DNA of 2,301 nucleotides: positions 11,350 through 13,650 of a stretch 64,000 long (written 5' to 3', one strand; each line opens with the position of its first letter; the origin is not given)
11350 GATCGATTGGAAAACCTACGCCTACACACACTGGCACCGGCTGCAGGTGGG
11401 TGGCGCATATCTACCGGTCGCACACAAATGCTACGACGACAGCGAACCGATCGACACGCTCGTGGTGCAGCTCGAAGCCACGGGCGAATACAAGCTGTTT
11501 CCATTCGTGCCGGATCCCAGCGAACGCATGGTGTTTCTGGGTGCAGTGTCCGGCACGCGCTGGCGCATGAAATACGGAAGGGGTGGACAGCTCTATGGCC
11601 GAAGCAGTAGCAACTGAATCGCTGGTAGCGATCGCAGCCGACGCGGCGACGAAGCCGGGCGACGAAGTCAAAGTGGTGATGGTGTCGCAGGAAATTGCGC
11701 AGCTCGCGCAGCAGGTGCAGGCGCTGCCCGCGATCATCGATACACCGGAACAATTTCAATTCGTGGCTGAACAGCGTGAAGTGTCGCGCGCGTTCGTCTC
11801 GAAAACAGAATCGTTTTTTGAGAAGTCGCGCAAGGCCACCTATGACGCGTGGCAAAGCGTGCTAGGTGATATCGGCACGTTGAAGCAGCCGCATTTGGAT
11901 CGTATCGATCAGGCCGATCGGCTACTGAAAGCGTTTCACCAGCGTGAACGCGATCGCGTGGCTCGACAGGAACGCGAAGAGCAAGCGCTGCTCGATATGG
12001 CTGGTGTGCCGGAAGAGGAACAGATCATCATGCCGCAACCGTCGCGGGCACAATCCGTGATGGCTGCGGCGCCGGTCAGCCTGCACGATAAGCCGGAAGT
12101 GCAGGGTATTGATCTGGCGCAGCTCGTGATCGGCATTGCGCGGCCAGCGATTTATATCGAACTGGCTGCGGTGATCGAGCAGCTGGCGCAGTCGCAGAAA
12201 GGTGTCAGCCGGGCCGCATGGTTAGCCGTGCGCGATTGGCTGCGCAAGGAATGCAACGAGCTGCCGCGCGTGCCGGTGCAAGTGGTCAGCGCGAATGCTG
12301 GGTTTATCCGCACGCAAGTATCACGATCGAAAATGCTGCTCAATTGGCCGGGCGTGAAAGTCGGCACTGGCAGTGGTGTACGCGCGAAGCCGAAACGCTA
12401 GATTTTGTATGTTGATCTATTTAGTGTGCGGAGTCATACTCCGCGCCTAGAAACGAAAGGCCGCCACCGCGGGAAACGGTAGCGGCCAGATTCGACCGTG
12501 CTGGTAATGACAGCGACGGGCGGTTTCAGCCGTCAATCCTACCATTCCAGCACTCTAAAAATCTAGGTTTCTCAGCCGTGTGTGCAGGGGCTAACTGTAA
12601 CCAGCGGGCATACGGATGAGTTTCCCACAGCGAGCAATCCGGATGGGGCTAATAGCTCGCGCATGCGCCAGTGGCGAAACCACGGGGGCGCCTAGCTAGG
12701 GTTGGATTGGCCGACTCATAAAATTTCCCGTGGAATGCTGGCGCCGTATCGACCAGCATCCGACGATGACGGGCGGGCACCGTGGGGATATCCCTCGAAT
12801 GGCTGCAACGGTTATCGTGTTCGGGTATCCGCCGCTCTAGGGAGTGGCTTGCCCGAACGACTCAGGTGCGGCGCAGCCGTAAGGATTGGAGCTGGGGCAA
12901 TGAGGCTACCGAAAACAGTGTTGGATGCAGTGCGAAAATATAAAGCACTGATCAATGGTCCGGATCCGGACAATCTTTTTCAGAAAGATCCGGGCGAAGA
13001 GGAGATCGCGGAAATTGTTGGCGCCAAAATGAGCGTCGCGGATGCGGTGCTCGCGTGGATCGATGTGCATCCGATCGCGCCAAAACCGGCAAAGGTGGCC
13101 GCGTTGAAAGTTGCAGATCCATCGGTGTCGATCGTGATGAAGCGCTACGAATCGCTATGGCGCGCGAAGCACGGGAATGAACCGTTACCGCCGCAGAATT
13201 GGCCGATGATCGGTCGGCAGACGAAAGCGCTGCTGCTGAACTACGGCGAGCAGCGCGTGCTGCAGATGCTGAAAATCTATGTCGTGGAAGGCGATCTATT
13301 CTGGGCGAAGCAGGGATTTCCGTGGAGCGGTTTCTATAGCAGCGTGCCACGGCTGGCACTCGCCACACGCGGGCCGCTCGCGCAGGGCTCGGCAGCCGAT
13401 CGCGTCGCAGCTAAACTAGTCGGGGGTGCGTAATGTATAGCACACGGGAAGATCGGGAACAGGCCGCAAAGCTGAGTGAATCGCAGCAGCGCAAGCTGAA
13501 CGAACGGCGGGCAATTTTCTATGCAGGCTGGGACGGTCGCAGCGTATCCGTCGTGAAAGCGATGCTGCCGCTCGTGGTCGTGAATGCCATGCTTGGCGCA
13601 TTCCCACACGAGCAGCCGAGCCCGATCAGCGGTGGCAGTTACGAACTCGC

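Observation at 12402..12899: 498-bp ORF-free, hairpin-dense region inside the recombination/replication module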

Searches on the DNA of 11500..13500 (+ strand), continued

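Call 126: search_with_rna_model(model_id=R1, sources=[L211, L212, L213, L214, L215, L216, L217, L218, L219, L220, L221, L222, L223, L224, L225, L226, L227, L228, L229, L230, L231, L232, L233, L234, L235, L236, L237, L238, L239, L240, L241, L242, L243, L244, L245, L246, L247, L248, L249, L250, L251, L252, L253, L254, L255, L256, L257, L258, L259, L260, L261, L262, L263, L264, L265, L266, L267, L268, L269, L270, L271, L272, L273, L274, L275, L276, L277, L278, L279, L280, L281, L282, L283, L284, L285, L286, L287, L288, L289, L290], max_evalue=0.001)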
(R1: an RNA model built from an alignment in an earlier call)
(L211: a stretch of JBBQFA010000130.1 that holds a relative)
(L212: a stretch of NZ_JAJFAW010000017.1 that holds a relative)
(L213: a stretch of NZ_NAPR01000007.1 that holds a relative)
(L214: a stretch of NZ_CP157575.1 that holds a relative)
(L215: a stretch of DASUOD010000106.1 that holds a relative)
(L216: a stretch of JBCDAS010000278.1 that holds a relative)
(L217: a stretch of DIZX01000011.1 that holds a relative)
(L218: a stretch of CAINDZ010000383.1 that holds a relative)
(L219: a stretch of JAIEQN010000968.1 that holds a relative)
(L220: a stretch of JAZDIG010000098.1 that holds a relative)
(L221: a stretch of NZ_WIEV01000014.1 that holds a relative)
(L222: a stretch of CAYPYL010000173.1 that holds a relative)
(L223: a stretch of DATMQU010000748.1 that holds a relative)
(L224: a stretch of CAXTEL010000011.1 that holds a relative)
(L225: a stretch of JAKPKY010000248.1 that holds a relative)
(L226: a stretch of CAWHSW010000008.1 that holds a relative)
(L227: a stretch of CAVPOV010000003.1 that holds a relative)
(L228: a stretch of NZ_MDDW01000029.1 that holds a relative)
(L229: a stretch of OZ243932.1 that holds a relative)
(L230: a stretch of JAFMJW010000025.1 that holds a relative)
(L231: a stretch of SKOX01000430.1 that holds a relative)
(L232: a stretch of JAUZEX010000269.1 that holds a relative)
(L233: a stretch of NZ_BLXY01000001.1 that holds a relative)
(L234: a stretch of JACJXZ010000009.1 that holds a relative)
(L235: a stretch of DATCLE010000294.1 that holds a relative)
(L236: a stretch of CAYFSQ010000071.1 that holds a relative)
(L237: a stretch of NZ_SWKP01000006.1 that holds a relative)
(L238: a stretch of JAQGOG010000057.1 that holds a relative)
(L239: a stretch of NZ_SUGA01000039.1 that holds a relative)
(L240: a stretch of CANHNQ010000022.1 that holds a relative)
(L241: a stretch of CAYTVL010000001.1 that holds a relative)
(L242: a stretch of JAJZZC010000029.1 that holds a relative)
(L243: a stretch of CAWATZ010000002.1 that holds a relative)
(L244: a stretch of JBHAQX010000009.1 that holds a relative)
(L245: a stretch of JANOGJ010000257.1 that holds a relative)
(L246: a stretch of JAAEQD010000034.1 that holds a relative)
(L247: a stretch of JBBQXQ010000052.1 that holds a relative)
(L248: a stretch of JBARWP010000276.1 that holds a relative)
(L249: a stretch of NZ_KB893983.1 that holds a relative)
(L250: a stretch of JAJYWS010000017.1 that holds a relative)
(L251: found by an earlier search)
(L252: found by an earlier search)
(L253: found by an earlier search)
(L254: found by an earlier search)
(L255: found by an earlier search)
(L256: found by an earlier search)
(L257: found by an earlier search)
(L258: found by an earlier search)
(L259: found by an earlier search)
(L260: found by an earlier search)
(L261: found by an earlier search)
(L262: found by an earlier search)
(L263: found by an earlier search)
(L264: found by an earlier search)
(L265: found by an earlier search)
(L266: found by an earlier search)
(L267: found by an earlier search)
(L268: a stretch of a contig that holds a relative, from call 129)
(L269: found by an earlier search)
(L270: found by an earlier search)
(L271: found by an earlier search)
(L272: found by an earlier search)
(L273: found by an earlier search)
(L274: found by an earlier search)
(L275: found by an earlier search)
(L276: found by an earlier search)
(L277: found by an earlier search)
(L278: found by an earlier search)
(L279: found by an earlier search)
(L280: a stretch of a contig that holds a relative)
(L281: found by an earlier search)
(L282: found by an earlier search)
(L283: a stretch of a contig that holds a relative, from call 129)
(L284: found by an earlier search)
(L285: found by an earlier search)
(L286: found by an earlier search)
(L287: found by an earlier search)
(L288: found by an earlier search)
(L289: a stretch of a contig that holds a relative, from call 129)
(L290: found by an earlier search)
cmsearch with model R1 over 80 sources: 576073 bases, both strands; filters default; matches with E-value up to 0.001: 2.
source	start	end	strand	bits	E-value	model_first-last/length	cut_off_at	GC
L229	1980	2074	+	27.9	0.00026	1-95/95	no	0.6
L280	4954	5040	-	26.4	0.00062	1-95/95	no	0.64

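Call 128: build_rna_model(alignment_id=A13)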
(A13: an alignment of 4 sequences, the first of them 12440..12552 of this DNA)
Model R2 built from alignment A13 (4 sequences, 126 columns); structure: RNAalifold consensus.
model positions 107; base pairs 11; branch points 0; effective number of sequences 2.89; information 0.59 bits per position. Calibrated on 0.2 Mb of random sequence (short: E-values are rough).
structure used (alignment columns):
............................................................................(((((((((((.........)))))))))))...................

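Call 129: search_with_rna_model(model_id=R2, sources=[L019, L022, L150, L229, L280, L009, L052, L133, L175, L072, L189, L120, L088, L212, L173, L209, L126, L238, L138, L268, L289, L039, L062, L165, L196, L221, L236, L197, L101, L074, L230, L283, L118, L149, L016, L250, L030, L040, L011, L034], max_evalue=10)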
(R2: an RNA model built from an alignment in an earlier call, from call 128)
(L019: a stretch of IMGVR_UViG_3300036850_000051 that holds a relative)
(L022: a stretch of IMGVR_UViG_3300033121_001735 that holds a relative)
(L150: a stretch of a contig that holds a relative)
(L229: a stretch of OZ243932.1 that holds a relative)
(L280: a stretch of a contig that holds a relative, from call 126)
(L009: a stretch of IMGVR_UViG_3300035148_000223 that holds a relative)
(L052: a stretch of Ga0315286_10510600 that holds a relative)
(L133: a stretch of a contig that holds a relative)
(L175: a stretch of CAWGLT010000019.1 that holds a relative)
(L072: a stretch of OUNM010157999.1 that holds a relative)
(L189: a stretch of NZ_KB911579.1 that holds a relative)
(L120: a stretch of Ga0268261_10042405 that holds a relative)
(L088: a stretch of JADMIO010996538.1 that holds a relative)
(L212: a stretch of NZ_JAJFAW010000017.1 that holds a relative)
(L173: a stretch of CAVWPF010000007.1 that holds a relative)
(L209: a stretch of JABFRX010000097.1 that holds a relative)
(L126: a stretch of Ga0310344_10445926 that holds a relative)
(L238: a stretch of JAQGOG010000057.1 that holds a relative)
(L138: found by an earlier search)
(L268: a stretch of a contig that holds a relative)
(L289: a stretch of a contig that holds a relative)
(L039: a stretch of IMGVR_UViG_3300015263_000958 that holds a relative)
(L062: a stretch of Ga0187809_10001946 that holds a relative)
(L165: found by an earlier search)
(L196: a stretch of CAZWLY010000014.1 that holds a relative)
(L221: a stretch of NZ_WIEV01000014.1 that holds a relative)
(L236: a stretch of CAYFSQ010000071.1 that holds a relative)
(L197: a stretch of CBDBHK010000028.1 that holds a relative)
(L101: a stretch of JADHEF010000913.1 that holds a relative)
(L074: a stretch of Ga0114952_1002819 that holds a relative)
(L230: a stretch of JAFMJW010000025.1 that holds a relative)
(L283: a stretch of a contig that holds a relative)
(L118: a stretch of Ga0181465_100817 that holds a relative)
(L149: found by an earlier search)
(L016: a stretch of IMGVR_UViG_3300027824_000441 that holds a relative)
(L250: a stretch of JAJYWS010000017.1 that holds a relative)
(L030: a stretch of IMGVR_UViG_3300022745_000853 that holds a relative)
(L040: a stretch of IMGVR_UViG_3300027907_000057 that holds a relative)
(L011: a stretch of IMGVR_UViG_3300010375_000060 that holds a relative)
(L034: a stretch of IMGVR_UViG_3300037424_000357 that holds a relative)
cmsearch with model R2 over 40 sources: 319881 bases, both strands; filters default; matches with E-value up to 10: 29.
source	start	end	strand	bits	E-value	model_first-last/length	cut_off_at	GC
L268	5044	5142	-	23.5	0.00039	1-107/107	no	0.72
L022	5935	6024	-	22.6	0.00071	1-107/107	no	0.68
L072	899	1009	-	17.5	0.015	1-107/107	no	0.65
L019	2974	3067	+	17.1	0.019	1-107/107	no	0.69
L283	5071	5177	+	16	0.037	1-107/107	no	0.68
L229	1980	2078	+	15.1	0.065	1-107/107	no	0.61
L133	3464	3576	-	14.9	0.07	1-107/107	no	0.68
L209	6339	6438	-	14.3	0.11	1-107/107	no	0.61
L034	10671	10760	-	13.6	0.16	1-107/107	no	0.58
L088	2679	2788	+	13.1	0.22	1-107/107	no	0.73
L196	4753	4855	-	12.2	0.37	1-107/107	no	0.64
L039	3363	3405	-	12.1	0.4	1-107/107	no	0.47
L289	3338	3434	+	11.9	0.44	1-107/107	no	0.45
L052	23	109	+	10.9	0.8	1-107/107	no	0.55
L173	1159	1263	-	10.8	0.86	1-107/107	no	0.65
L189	3021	3112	-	10.8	0.87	1-107/107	no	0.68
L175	4939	5036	+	10.7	0.91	1-107/107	no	0.71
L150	1127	1249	+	10.6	0.99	1-107/107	no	0.61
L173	1107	1204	+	10.1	1.3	1-107/107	no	0.69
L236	5747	5843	+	9.6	1.8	1-107/107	no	0.67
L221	3037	3078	-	9.4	2.1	1-107/107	no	0.52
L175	4669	4702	+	9.1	2.4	1-107/107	no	0.71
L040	2477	2507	-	8.4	3.7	1-107/107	no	0.61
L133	1917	1945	+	8.1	4.5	66-94/107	no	0.66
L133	1222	1246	+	7.9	4.9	67-93/107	no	0.92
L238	5335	5422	+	7.6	5.9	1-107/107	no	0.72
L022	641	667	-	7.2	7.9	67-93/107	no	0.74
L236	7875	7896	-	7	8.4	1-107/107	no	0.55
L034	9382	9494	-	7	8.6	1-107/107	no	0.54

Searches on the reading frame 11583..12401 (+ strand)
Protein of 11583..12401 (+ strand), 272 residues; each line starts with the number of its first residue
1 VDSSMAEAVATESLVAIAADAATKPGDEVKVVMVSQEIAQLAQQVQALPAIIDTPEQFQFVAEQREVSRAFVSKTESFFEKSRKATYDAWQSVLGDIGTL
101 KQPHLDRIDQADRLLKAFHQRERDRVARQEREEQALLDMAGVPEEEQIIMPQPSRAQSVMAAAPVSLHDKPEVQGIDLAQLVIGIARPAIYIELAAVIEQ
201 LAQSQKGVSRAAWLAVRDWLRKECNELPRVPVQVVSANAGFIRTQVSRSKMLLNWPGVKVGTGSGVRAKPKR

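Call 7: search_protein_families(library=pfam, proteins=[window:11583-12401:+], max_evalue=0.01)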
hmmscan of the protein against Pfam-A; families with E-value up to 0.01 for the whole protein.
window:11583-12401:+ (272 aa): 0 families

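Call 8: search_protein_families(library=phrogs, proteins=[window:11583-12401:+], max_evalue=0.001)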
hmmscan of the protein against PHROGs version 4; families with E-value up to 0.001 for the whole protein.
window:11583-12401:+ (272 aa): 0 families

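Call 14: find_related_loci(query=window:11583-12401:+, collection=viral_contigs, flank=4000)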
Query window:11583-12401:+ (272 aa) in viral_contigs; peptide patterns used: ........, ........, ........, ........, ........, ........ (x = any residue, [..] = any of these).
8 stretches matched a pattern, but none encodes a relative of the query by tblastn (E <= 1e-3).

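Call 19: find_homologous_proteins(query=window:11583-12401:+)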
Query window:11583-12401:+ (272 aa): 1 proteins with E <= 0.001 among 5217 candidates.
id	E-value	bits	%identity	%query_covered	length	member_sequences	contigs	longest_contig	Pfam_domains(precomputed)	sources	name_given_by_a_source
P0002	1.7e-164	563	100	99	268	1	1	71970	-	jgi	jgi:hypothetical protein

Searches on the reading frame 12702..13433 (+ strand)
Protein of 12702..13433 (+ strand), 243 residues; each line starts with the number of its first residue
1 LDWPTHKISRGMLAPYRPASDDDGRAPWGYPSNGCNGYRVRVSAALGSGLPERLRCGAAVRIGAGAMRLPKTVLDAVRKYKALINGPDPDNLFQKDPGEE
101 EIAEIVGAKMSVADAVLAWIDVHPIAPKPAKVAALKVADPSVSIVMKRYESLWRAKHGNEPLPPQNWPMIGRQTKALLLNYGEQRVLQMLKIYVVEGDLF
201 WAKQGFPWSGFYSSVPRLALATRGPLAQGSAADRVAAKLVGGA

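Call 7: search_protein_families(library=pfam, proteins=[window:12702-13433:+], max_evalue=0.01)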
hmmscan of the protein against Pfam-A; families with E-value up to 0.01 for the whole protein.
window:12702-13433:+ (243 aa): 0 families

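Call 8: search_protein_families(library=phrogs, proteins=[window:12702-13433:+], max_evalue=0.001)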
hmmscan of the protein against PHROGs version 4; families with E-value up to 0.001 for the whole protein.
window:12702-13433:+ (243 aa): 0 families

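Call 16: find_homologous_proteins(query=window:12702-13433:+)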
Query window:12702-13433:+ (243 aa): 1 proteins with E <= 0.001 among 1217 candidates.
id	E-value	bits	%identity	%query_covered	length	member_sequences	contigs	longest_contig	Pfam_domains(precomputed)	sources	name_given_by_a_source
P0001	1.0e-111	391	100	73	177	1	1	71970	-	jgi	jgi:hypothetical protein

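Call 17: find_encoding_contigs(protein=P0001, flank=10000, max_places=6)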
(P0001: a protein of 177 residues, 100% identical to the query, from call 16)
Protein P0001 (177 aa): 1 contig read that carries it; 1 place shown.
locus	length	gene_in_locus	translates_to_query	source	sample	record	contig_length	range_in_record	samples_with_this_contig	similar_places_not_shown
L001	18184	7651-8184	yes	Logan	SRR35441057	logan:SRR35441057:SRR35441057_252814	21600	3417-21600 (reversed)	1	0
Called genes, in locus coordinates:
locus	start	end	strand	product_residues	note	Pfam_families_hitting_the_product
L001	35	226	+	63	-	-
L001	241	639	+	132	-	-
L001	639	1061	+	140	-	-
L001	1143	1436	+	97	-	-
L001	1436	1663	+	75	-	-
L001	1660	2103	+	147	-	-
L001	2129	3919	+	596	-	PF00176:SNF2-rel_dom, PF04851:ResIII (weak), PF00176:SNF2-rel_dom, PF00271:Helicase_C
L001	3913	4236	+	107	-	-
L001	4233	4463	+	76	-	PF02954:HTH_8 (weak)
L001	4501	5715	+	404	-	PF06420:Mgm101p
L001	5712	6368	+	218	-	-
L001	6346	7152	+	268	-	-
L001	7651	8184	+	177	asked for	-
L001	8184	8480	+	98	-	-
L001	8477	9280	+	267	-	-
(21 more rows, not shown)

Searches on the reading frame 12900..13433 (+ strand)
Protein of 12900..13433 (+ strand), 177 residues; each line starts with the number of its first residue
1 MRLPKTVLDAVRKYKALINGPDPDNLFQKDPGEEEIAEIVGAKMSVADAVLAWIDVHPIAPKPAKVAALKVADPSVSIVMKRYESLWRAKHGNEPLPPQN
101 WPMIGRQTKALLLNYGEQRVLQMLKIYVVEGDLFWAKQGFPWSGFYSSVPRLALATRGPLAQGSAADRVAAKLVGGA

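Call 15: find_related_loci(query=window:12900-13433:+, collection=viral_contigs, flank=4000)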
Query window:12900-13433:+ (177 aa) in viral_contigs; peptide patterns used: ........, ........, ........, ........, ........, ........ (x = any residue, [..] = any of these).
38 stretches matched a pattern, but none encodes a relative of the query by tblastn (E <= 1e-3).

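Call 52: search_protein_families(library=pfam, proteins=[window:12900-13433:+], max_evalue=10)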
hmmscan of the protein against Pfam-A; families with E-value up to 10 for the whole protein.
window:12900-13433:+ (177 aa): 0 families

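Call 61: search_protein_representatives(protein=window:12900-13433:+)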
Query: 177 residues. Proteins with E-value up to 0.001 (for the whole library): 1; up to 1e-10: 1; up to 1e-30: 1. The best 1 are listed.
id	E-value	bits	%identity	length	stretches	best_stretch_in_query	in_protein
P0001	4.4e-113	391.5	100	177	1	1-177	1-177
